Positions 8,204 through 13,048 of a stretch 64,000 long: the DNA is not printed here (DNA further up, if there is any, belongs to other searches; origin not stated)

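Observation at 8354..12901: Glutamate synthase paralogue with a dismantled glutaminase but intact FMN/2-OG/Fe-S core and no small subunit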

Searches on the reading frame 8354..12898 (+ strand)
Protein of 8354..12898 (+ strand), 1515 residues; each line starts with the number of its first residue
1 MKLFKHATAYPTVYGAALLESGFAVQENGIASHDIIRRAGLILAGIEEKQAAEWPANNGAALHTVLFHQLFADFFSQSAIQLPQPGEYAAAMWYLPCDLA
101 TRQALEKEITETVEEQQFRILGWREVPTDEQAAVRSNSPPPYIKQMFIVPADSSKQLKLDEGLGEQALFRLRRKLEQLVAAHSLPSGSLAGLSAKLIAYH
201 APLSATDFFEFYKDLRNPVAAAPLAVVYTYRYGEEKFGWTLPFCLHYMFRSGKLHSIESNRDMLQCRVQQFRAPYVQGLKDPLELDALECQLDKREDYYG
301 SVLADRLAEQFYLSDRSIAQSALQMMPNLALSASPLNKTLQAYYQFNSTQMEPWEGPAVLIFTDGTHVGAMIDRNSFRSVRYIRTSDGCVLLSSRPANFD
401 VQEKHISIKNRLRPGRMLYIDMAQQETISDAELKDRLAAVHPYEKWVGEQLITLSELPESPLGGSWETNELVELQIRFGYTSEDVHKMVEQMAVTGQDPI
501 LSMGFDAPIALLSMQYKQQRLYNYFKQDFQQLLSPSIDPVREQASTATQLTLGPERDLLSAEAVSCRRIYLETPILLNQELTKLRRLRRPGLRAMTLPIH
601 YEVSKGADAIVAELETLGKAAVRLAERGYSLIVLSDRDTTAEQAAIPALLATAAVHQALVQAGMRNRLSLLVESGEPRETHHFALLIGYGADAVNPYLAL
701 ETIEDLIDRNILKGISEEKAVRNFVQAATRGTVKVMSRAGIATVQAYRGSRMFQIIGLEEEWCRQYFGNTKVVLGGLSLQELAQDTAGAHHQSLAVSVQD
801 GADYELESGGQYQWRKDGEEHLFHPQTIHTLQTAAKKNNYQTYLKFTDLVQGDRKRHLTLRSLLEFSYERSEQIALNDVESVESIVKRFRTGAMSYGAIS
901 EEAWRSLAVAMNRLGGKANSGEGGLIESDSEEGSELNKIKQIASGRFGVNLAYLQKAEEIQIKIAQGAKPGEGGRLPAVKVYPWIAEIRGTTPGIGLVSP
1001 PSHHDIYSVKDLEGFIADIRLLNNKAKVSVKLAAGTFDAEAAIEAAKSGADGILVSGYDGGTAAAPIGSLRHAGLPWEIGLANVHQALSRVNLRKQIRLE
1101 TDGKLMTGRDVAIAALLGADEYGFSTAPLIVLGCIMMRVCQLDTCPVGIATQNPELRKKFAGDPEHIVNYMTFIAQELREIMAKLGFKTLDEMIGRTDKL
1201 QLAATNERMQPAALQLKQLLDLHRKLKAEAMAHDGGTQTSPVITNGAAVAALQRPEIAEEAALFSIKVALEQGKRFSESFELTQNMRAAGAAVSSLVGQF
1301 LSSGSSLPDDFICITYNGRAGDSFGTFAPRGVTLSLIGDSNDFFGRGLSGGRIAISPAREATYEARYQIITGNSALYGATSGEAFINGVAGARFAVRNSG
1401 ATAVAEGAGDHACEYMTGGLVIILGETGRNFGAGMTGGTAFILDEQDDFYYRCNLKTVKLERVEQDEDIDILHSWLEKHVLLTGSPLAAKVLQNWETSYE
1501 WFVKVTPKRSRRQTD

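Call 3: search_protein_families(library=pfam, proteins=[window:8354-12898:+], max_evalue=0.01)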
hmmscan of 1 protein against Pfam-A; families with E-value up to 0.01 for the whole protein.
window:8354-12898:+ (1515 aa): 4 families
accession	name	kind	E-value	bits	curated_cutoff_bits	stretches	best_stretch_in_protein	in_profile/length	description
PF01645.23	Glu_synthase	-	3e-138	461.5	20.4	2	823-1187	3-368/369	Conserved region in glutamate synthase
PF04898.20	Glu_syn_central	-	3.9e-94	315.6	22.8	1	475-759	3-277/277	Glutamate synthase central domain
PF00310.26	GATase_2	-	1.1e-71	242.3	19.9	1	22-446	4-420/420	Glutamine amidotransferases class-II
PF01493.24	GXGXG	-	4.8e-69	232.1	32.5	1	1284-1468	5-188/190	GXGXG motif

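Call 4: search_protein_families(library=ncbifam, proteins=[window:8354-12898:+], max_evalue=0.01)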
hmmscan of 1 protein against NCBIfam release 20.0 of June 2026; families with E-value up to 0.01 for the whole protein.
window:8354-12898:+ (1515 aa): 2 families
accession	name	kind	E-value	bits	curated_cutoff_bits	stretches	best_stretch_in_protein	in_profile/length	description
NF008730.0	PRK11750.1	equivalog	0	1189.6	1047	1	25-1510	21-1469/1490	glutamate synthase large subunit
TIGR03122.1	one_C_dehyd_C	equivalog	2.1e-08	33.8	130.65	1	1314-1449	83-213/260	formylmethanofuran dehydrogenase subunit C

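Call 5: search_solved_structures(query=window:8354-12898:+, show_alignments=2)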
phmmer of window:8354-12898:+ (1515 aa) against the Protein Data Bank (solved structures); distinct sequences matched with E-value up to 0.001: 5.
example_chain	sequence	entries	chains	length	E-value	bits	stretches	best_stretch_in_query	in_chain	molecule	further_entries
7mfm_G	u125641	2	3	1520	0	1223.6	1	28-1511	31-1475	Glutamate synthase (NADPH) large chain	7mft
1llw_A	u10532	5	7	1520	4.3e-274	916.1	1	22-1507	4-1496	Ferredoxin-dependent glutamate synthase | FERREDOXIN-DEPENDENT GLUTAMATE SYNTHASE 2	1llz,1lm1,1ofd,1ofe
6s6s_A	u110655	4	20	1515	8.7e-270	901.8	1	52-1510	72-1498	Glutamate synthase [NADPH] large chain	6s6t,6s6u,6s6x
2vdc_A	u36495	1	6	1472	8.8e-270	901.8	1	52-1510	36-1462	GLUTAMATE SYNTHASE [NADPH] LARGE CHAIN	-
1ea0_A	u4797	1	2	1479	9e-270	901.8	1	52-1510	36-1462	GLUTAMATE SYNTHASE [NADPH] LARGE CHAIN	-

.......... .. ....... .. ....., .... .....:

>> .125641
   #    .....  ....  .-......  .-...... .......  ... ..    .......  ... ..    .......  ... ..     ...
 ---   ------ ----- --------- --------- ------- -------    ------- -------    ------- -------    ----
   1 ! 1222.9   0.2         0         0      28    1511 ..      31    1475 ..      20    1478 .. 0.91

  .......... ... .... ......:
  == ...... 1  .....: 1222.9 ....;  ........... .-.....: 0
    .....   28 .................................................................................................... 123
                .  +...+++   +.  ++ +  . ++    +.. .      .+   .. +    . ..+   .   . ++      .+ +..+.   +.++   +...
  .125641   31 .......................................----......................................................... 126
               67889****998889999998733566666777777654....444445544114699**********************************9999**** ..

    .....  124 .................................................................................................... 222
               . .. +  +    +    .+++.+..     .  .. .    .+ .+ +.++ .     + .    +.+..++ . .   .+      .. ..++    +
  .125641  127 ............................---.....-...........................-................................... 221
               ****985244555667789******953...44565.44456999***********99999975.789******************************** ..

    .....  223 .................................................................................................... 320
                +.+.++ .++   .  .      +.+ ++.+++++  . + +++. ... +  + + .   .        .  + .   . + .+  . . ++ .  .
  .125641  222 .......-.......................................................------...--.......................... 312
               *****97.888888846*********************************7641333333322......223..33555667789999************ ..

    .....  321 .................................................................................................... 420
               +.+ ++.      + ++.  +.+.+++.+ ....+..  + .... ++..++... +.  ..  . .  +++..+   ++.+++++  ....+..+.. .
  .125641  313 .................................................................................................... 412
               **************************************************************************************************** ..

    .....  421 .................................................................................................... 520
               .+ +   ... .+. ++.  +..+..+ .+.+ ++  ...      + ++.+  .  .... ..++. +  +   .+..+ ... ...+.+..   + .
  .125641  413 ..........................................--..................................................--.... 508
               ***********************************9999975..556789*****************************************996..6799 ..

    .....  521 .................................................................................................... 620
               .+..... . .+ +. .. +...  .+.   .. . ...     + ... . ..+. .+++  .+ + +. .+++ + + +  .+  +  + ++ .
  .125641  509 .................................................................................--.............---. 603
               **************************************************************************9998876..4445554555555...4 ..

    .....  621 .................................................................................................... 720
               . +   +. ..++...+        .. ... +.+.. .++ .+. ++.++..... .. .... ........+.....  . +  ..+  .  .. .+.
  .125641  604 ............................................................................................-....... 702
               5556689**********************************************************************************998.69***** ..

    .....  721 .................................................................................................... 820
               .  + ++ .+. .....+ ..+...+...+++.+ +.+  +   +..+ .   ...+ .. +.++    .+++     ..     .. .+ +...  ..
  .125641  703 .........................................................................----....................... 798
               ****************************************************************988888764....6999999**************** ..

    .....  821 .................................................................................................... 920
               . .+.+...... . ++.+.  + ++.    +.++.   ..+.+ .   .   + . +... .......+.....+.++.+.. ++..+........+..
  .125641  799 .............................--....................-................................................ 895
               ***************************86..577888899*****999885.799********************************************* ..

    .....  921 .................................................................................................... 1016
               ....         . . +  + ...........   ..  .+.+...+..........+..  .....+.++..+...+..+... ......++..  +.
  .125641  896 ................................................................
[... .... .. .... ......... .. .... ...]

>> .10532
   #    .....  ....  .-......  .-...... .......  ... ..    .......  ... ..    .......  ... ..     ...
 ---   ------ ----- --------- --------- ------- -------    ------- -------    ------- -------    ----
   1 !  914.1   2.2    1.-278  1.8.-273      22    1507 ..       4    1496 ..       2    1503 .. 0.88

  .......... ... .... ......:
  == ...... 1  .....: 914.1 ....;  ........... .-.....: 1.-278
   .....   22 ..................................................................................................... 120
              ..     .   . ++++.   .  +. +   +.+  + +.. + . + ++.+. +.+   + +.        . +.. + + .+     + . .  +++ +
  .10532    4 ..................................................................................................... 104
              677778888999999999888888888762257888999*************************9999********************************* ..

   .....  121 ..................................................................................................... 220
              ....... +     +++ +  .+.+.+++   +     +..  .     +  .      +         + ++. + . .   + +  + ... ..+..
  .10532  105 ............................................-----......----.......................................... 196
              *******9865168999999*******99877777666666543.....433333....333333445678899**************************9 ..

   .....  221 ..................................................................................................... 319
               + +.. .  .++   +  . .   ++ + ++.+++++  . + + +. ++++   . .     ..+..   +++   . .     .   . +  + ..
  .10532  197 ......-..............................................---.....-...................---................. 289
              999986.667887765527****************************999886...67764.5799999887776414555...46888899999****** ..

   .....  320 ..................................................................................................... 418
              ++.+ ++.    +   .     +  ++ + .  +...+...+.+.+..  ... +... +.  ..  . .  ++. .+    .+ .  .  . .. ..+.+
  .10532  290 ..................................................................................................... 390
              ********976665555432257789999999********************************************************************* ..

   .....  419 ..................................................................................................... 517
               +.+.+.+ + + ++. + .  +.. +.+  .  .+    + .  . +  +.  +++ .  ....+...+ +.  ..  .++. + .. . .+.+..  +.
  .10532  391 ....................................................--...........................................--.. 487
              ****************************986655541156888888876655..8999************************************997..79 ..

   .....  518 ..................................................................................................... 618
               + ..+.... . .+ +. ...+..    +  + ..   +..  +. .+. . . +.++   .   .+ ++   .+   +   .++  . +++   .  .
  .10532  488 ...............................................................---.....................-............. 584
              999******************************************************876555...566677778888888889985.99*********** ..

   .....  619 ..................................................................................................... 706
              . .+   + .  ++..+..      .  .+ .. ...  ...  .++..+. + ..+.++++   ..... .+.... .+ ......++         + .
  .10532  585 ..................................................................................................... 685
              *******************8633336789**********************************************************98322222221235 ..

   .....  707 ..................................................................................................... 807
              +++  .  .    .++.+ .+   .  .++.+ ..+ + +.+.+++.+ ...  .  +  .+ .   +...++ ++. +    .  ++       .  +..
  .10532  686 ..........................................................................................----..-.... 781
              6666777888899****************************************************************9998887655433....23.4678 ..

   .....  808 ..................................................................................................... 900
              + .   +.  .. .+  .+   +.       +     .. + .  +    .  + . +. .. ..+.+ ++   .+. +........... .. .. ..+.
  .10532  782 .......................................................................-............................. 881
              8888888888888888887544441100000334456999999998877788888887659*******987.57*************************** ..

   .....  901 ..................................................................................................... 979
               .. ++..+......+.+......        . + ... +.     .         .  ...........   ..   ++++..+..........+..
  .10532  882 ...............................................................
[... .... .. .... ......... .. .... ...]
